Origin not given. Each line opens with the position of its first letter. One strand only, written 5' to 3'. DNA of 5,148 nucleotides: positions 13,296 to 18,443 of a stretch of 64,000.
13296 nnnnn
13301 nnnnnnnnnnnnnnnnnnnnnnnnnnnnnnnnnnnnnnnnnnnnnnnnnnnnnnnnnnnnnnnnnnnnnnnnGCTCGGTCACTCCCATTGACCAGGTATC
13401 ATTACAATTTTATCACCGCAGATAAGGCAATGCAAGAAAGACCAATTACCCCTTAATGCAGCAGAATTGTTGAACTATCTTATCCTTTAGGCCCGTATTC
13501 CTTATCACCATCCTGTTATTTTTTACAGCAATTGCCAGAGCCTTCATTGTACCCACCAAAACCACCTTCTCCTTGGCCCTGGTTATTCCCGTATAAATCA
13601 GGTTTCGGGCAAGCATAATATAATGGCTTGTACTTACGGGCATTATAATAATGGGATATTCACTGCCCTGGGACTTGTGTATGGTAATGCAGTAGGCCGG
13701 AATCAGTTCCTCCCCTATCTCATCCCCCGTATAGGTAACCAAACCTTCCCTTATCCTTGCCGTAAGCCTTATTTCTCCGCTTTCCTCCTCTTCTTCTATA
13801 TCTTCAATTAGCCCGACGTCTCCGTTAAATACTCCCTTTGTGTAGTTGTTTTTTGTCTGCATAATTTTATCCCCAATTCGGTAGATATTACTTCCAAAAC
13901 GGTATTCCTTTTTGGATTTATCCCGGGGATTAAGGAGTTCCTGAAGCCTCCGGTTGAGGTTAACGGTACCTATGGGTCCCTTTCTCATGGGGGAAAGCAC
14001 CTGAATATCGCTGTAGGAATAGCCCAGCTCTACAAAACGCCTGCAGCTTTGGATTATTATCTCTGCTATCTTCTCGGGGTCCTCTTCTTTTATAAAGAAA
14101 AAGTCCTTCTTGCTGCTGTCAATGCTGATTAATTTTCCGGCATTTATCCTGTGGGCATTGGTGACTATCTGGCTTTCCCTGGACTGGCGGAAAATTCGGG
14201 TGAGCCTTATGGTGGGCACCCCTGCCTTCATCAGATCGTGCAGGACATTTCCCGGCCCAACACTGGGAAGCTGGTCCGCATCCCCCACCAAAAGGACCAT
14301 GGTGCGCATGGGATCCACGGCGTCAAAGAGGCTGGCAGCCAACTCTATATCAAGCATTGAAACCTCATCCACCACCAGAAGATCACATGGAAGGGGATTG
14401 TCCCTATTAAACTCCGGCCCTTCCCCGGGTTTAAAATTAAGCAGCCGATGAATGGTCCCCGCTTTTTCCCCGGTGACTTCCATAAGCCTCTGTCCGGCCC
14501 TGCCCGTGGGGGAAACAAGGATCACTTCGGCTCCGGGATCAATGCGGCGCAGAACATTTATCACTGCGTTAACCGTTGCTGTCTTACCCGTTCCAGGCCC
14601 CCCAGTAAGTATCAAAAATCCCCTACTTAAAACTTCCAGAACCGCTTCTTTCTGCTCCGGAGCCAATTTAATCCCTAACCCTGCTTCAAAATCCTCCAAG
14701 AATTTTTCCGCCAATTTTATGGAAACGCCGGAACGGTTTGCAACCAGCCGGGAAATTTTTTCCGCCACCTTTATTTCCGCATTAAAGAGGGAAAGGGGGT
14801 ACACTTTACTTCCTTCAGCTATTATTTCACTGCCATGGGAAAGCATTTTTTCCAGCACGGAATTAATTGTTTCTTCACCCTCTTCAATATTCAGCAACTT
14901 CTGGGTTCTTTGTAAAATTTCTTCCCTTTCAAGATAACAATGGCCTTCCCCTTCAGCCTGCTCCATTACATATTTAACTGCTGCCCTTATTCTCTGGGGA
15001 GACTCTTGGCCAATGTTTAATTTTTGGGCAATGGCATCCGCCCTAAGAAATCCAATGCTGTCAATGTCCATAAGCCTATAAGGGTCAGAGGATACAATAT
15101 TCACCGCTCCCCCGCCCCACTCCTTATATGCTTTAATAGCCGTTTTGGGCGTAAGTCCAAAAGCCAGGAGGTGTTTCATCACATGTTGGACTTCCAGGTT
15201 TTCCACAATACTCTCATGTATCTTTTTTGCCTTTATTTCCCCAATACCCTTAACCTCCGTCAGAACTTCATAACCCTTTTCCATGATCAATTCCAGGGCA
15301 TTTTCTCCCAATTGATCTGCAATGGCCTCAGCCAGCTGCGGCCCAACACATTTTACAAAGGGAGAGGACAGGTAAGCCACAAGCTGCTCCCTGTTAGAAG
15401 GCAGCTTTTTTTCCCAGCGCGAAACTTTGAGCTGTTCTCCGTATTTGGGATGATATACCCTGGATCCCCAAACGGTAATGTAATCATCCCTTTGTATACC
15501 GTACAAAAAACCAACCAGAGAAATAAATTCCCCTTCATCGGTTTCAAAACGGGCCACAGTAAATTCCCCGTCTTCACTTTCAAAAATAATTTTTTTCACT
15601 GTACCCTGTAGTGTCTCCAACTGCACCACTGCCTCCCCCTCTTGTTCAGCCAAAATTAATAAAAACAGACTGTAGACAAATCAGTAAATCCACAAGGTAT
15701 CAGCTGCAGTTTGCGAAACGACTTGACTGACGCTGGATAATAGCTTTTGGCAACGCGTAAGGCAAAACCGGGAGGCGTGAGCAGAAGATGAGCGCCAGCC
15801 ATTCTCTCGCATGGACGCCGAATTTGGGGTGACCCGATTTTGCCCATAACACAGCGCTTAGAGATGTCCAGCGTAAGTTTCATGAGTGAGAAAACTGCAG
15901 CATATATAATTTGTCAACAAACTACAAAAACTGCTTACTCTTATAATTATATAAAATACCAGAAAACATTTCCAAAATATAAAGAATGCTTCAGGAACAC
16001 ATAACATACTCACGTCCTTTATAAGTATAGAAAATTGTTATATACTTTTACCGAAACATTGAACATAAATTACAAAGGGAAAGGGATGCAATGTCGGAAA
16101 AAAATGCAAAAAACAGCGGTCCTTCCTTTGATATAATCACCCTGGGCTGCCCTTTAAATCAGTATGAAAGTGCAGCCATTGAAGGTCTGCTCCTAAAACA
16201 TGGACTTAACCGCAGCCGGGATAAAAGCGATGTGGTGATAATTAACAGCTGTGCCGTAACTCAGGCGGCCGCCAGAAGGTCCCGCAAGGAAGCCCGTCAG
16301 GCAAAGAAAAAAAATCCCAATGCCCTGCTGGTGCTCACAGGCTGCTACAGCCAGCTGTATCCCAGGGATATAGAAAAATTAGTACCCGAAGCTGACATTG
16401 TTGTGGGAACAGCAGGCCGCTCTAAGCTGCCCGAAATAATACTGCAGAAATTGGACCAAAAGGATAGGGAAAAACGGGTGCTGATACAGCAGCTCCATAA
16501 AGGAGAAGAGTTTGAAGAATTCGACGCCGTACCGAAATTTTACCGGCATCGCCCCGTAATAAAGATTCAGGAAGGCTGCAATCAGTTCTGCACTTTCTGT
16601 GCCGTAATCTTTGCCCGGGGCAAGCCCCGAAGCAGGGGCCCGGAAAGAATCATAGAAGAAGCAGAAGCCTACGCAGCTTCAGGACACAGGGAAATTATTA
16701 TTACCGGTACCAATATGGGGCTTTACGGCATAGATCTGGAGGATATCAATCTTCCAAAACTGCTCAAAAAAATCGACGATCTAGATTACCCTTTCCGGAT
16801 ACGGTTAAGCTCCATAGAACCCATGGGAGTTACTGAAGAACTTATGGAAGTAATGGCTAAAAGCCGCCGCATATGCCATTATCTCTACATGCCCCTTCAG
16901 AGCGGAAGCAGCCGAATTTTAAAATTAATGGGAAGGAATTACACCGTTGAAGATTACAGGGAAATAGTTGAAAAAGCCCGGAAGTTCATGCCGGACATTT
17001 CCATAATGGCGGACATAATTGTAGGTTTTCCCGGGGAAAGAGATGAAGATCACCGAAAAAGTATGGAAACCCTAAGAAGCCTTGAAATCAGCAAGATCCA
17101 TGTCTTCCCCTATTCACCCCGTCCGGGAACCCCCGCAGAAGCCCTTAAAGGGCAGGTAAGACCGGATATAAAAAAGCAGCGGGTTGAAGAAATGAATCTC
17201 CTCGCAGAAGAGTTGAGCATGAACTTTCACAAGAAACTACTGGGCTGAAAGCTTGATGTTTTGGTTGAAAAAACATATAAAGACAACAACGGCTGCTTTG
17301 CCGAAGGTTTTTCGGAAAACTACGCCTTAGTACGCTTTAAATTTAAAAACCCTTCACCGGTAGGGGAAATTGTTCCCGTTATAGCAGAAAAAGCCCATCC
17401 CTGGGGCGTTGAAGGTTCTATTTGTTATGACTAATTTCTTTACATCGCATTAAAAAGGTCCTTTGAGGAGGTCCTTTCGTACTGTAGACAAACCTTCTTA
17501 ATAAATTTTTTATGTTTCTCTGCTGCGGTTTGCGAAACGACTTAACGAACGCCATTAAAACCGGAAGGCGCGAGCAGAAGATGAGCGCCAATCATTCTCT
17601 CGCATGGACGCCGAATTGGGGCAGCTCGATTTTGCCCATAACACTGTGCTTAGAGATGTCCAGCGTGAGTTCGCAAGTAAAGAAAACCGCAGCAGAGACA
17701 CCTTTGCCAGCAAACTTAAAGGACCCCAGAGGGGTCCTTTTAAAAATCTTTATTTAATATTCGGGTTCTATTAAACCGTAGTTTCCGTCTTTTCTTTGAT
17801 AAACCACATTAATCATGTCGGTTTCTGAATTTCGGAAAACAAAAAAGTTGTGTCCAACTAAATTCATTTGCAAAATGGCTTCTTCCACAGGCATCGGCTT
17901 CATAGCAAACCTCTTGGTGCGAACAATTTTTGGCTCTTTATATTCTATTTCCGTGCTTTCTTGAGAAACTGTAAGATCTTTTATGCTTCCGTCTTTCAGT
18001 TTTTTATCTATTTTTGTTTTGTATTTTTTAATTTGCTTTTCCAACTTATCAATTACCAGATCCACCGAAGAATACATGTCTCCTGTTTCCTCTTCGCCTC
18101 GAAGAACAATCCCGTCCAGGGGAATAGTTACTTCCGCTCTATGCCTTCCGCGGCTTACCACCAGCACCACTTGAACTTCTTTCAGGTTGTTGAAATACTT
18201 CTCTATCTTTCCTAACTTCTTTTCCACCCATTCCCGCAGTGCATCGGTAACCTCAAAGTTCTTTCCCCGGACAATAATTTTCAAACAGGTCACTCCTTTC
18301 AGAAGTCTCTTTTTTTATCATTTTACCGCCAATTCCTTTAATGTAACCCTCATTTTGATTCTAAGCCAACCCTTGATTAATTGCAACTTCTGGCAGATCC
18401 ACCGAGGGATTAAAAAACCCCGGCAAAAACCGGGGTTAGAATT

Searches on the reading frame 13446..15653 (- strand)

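Call 12: search_protein_families(library=ncbifam, proteins=[window:13446-15653:-], max_evalue=0.00001)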
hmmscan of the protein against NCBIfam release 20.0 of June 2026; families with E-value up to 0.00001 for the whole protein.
window:13446-15653:- (735 aa): 8 families
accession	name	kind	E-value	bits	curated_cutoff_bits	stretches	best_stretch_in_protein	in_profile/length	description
TIGR01448.2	helicase_RecD2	equivalog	1.2e-235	784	500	1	17-724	1-711/713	SF1B family DNA helicase RecD2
TIGR01447.1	recD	equivalog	5.4e-76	256.4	310.15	1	245-714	68-587/597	exodeoxyribonuclease V subunit alpha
NF008127.0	PRK10875.1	equivalog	1.1e-50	172.9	671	2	275-476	104-322/619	exodeoxyribonuclease V subunit alpha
TIGR02768.1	TraA_Ti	equivalog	1.9e-23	82.7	590.45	1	291-705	325-719/751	Ti-type conjugative transfer relaxase TraA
NF010464.0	PRK13889.1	subfamily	2.5e-11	42.2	1015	1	302-664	318-668/992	conjugal transfer relaxase TraA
NF010402.0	PRK13826.1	subfamily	3.2e-09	35.2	1317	1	328-706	380-742/1102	Dtr system oriT relaxase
NF010263.0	PRK13709.1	equivalog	4.7e-09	34.1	2212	1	329-470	968-1111/1752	conjugative transfer relaxase/helicase TraI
TIGR02760.1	TraI_TIGR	equivalog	3e-08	31.6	929.85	1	217-497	322-604/1960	conjugative transfer relaxase/helicase TraI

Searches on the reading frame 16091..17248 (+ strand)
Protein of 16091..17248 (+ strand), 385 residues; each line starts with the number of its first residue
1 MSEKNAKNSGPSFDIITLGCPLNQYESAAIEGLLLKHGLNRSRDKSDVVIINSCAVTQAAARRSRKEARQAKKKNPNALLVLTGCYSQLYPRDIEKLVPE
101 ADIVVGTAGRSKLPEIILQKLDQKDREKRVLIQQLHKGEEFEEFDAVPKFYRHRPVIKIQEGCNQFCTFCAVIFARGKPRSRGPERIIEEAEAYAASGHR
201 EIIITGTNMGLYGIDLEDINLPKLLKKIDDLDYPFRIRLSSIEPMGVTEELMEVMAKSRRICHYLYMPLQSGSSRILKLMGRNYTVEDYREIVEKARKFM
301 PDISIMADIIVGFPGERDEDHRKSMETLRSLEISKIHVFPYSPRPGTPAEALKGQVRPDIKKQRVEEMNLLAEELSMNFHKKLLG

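Call 12: search_protein_families(library=ncbifam, proteins=[window:16091-17248:+], max_evalue=0.00001)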
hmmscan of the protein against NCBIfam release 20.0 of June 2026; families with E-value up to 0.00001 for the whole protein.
window:16091-17248:+ (385 aa): 24 families
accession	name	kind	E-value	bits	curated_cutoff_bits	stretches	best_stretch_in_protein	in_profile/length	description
TIGR00089.1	TIGR00089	subfamily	1e-114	383.7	251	1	13-385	2-372/429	MiaB/RimO family radical SAM methylthiotransferase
TIGR01579.1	MiaB-like-C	equivalog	1.3e-111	373.8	357.05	1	15-384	1-371/416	tRNA (N(6)-L-threonylcarbamoyladenosine(37)-C(2))-methylthiotransferase MtaB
TIGR01574.1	miaB-methiolase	equivalog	9.7e-87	291.8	355.3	1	15-384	4-378/437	tRNA (N6-isopentenyl adenosine(37)-C2)-methylthiotransferase MiaB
TIGR01125.1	TIGR01125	equivalog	4.8e-73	246.7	356.95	1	14-385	3-370/432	30S ribosomal protein S12 methylthiotransferase RimO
TIGR01578.1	MiaB-like-B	hypoth_equivalog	8.1e-73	245.6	314.7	1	17-385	6-365/421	tRNA (N(6)-L-threonylcarbamoyladenosine(37)-C(2))-methylthiotransferase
NF010916.0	PRK14336.1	equivalog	4.3e-59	200.3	606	2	156-375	127-348/418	tRNA (N6-isopentenyl adenosine(37)-C2)-methylthiotransferase MiaB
TIGR04013.1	B12_SAM_MJ_1487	hypoth_equivalog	4.8e-31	108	251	1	41-362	37-366/382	TIGR04013 family B12-binding domain/radical SAM domain-containing protein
TIGR04014.1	B12_SAM_MJ_0865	equivalog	1.8e-24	86.4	360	1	157-353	163-358/434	methyl-coenzyme M reductase glutamine C-methyltransferase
NF033712.0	B12_rSAM_KedN5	subfamily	2.8e-12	45.7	700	1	156-344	197-382/624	KedN5 family methylcobalamin-dependent radical SAM C-methyltransferase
NF050148.1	rSAM_ApyD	equivalog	1.1e-11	43.9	750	1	68-349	94-389/645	RiPP biosynthesis radical SAM protein ApyD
TIGR04479.1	bcpD_PhpK_rSAM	subfamily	9.2e-11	40.8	600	1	158-329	245-407/504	PhpK family radical SAM P-methyltransferase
NF006065.0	PRK08207.2-4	equivalog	2.6e-09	36.6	922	1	239-339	264-364/484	coproporphyrinogen III oxidase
TIGR04072.2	rSAM_ladder_B12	equivalog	3.1e-09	36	360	1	51-339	72-357/443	lipid biosynthesis B12-binding/radical SAM protein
TIGR00238.1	TIGR00238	subfamily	1.3e-08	34.2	199.2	1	142-260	102-221/331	KamA family radical SAM protein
TIGR03994.1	rSAM_HemZ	equivalog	5.7e-08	32.3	321.4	1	244-355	182-290/401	coproporphyrinogen dehydrogenase HemZ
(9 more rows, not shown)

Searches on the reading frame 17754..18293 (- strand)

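Call 12: search_protein_families(library=ncbifam, proteins=[window:17754-18293:-], max_evalue=0.00001)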
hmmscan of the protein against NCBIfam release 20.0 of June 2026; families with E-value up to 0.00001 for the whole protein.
window:17754-18293:- (179 aa): 3 families
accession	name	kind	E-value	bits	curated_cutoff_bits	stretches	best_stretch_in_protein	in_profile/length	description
TIGR00741.1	yfiA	equivalog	9e-29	100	40.9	1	5-101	2-101/102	ribosome hibernation-promoting factor, HPF/YfiA family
NF007780.0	PRK10470.1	equivalog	3.3e-21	75.5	125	1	6-96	3-93/95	ribosome hibernation promoting factor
NF007654.0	PRK10324.1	equivalog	4.1e-11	43.4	158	1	8-114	5-111/113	ribosome-associated translation inhibitor RaiA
